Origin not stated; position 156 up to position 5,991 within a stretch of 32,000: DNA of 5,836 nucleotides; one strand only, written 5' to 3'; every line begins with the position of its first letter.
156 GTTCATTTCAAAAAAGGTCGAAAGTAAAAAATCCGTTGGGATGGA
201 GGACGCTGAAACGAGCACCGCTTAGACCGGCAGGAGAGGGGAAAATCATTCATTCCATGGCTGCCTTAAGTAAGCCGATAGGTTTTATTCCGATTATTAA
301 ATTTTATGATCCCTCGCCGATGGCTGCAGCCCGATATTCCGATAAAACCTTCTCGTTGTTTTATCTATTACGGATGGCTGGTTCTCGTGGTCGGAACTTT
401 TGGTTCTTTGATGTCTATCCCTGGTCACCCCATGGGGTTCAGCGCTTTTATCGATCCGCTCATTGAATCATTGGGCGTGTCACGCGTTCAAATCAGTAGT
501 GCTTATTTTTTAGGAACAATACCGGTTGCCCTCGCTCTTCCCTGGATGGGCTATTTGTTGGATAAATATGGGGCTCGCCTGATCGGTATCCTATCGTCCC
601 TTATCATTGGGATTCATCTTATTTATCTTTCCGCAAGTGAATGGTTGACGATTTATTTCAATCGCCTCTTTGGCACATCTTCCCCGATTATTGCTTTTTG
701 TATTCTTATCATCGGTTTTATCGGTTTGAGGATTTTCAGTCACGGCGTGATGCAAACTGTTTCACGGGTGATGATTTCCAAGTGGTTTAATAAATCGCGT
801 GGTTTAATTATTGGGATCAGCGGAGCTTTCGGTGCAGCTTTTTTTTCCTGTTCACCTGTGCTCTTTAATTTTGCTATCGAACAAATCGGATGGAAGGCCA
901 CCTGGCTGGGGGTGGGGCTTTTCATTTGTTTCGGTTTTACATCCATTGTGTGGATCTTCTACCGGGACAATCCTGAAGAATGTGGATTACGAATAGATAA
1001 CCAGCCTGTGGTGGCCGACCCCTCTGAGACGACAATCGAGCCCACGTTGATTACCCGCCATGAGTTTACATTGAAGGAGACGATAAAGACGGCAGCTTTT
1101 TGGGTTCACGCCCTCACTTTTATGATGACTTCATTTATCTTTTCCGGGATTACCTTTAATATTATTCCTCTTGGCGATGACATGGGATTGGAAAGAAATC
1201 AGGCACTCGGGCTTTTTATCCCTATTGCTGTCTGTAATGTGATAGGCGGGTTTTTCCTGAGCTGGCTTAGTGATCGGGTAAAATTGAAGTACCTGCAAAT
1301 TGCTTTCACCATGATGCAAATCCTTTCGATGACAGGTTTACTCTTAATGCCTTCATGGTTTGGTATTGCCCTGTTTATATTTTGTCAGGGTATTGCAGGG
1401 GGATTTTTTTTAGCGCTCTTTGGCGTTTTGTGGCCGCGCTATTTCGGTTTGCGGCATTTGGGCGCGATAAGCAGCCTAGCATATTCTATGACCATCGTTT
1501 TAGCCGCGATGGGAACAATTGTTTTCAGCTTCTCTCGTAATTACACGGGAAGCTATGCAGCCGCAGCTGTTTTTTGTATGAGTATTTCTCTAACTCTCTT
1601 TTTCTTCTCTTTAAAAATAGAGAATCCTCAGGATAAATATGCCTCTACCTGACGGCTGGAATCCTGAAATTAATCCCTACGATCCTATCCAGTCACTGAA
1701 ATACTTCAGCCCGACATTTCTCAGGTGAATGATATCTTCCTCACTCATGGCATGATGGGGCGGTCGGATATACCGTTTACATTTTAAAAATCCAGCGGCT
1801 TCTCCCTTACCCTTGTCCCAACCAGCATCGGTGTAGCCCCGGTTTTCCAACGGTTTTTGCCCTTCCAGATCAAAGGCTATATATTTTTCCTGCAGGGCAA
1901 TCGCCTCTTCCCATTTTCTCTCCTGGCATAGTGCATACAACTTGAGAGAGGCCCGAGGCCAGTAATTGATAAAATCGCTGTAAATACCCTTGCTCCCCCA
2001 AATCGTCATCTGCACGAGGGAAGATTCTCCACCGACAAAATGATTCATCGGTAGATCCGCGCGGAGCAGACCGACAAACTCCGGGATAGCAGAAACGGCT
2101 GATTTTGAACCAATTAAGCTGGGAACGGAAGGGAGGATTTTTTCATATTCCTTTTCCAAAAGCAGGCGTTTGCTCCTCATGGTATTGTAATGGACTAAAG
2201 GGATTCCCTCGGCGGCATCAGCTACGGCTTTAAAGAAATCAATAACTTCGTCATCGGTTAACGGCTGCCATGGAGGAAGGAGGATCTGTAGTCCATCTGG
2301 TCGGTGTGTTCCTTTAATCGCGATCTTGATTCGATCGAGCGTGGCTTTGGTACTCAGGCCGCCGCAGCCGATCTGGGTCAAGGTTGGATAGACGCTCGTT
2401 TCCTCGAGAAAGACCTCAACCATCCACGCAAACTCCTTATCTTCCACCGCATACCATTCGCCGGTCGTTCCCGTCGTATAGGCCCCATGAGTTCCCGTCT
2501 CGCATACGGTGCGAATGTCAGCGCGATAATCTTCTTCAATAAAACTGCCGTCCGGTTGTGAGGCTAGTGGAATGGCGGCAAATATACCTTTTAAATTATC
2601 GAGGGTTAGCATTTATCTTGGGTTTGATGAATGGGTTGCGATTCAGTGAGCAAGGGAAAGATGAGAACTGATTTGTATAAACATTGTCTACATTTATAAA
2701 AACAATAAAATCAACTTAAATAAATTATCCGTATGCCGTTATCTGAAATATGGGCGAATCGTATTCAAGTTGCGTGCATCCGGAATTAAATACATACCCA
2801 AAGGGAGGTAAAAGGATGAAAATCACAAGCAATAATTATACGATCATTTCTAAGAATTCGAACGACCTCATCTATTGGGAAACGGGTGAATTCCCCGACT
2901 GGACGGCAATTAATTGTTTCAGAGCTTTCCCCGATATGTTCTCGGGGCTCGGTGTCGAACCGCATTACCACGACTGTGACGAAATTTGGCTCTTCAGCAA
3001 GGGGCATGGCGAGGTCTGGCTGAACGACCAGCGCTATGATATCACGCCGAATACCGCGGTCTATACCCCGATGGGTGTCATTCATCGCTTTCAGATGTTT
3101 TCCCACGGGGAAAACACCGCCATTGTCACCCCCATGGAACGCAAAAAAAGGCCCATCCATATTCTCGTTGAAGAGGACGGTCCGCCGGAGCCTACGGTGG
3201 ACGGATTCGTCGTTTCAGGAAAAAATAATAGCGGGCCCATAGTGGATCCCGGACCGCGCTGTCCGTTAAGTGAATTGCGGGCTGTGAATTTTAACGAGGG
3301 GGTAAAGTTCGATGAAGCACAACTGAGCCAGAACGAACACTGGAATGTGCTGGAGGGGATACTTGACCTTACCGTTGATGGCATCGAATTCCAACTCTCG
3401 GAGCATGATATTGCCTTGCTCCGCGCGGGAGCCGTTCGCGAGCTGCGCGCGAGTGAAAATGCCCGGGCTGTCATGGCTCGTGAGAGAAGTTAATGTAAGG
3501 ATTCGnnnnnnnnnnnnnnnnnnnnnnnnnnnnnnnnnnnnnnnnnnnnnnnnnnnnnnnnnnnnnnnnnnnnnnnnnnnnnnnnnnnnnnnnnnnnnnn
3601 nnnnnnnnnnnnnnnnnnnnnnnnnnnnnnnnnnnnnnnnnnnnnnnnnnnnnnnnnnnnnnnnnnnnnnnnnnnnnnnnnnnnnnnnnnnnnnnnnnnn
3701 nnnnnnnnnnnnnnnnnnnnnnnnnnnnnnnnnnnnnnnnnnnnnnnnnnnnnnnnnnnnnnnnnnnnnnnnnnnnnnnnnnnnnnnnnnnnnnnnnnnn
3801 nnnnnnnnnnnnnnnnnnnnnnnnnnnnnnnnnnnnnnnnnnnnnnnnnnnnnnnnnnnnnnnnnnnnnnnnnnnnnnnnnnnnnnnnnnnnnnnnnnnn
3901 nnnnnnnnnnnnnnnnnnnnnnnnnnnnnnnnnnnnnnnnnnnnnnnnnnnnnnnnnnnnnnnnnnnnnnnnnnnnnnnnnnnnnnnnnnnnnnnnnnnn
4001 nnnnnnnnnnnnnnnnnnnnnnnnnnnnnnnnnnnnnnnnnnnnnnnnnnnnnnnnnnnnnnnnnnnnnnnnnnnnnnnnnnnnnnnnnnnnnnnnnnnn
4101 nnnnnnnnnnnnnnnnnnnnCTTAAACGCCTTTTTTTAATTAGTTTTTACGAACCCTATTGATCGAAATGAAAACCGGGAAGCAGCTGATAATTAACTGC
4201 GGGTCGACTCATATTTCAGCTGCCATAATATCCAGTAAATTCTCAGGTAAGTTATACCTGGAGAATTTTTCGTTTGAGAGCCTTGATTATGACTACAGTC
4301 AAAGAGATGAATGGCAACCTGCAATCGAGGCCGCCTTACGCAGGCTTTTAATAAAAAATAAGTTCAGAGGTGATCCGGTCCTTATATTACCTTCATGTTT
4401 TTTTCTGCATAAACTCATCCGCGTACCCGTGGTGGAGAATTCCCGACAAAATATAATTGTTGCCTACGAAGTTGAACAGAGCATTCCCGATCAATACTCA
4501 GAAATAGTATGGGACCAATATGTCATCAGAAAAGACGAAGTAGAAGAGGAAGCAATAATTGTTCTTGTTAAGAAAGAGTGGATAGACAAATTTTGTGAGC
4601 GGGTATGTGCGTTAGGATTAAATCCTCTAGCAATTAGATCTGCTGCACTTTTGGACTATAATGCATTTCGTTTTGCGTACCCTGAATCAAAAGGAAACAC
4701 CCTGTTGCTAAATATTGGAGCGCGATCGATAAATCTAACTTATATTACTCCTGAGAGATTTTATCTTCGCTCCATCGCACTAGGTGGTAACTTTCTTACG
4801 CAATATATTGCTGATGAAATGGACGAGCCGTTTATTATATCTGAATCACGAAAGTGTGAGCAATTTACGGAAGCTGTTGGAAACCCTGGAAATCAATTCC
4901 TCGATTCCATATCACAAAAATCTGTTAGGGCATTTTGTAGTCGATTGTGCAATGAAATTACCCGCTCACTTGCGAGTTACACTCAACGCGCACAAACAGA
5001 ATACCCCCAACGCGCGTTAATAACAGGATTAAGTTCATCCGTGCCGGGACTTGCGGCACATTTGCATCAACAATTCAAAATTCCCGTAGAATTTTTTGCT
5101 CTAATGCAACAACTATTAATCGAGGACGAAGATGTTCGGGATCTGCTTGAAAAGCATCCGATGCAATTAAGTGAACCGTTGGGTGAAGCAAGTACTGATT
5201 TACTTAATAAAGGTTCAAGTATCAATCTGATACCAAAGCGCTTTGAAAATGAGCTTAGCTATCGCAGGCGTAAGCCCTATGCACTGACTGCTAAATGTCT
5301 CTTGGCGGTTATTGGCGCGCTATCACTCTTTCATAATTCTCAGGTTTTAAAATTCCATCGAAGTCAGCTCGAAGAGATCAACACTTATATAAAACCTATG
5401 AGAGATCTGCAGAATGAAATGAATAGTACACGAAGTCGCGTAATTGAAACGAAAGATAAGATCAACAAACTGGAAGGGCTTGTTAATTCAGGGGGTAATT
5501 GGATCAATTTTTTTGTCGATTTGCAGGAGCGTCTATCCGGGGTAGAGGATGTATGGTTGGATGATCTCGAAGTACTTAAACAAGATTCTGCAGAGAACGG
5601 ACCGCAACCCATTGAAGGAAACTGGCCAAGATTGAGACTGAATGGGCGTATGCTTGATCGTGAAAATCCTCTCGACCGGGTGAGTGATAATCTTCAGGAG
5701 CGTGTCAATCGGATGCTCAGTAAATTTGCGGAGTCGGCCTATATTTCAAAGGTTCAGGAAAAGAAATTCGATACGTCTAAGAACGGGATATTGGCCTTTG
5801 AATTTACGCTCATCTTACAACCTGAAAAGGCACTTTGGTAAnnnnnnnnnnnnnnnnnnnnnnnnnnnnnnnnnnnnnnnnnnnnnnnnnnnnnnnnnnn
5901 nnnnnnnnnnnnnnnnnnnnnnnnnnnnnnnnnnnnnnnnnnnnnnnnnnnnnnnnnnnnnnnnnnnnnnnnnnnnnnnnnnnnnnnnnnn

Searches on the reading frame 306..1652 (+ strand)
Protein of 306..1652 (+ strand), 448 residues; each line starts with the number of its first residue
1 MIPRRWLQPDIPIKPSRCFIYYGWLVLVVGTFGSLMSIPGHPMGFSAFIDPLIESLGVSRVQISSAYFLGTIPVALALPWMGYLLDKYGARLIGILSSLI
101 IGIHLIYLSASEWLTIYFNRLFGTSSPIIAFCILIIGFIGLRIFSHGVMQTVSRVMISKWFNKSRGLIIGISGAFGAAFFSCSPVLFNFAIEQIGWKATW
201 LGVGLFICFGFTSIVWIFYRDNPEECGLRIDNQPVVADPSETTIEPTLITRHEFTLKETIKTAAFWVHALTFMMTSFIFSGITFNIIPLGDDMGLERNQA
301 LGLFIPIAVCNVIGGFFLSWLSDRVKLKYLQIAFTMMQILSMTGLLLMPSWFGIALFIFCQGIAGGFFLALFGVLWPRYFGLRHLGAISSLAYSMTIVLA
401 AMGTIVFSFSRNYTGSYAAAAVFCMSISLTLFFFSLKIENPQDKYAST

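Call 9: search_protein_families(library=pfam, proteins=[window:306-1652:+])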
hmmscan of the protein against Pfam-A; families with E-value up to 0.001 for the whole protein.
window:306-1652:+ (448 aa): 1 family
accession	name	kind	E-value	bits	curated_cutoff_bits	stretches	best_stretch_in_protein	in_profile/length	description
PF07690.21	MFS_1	-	9.2e-27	94.3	33.4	2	45-348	15-288/347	Major Facilitator Superfamily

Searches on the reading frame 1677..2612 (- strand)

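Call 9: search_protein_families(library=pfam, proteins=[window:1677-2612:-])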
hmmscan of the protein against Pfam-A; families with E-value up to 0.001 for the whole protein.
window:1677-2612:- (311 aa): 1 family
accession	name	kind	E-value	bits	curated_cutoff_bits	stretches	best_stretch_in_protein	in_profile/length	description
PF00701.28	DHDPS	-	3.7e-15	55.9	22.1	1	7-244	2-236/289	Dihydrodipicolinate synthetase family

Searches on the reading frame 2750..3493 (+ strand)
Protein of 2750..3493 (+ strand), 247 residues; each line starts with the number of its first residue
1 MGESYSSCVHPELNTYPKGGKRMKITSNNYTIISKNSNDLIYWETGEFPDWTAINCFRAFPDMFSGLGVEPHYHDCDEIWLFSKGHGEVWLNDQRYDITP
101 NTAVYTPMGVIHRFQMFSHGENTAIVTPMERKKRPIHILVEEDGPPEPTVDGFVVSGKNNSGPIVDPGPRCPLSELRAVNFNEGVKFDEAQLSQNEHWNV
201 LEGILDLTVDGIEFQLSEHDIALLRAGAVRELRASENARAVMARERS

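Call 9: search_protein_families(library=pfam, proteins=[window:2750-3493:+])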
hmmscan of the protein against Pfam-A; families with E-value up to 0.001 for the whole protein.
window:2750-3493:+ (247 aa): 3 families
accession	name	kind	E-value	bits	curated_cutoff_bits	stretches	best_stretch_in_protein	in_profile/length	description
PF07883.17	Cupin_2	-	5.9e-13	48.8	27.2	1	68-115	10-57/70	Cupin domain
PF02311.25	AraC_binding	-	1.4e-08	35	21.1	1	64-115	11-62/135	AraC-like ligand binding domain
PF01050.24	MannoseP_isomer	-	6.8e-08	33.1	23.6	0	67-115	41-88/116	Mannose-6-phosphate isomerase C-terminal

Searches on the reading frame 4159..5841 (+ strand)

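Call 9: search_protein_families(library=pfam, proteins=[window:4159-5841:+])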
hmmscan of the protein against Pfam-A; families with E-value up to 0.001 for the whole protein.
window:4159-5841:+ (560 aa): 1 family
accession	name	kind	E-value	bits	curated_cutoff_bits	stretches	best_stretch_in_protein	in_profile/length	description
PF11104.14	PilM_2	-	7.9e-14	51.8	27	1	13-332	3-324/340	Type IV pilus assembly protein PilM;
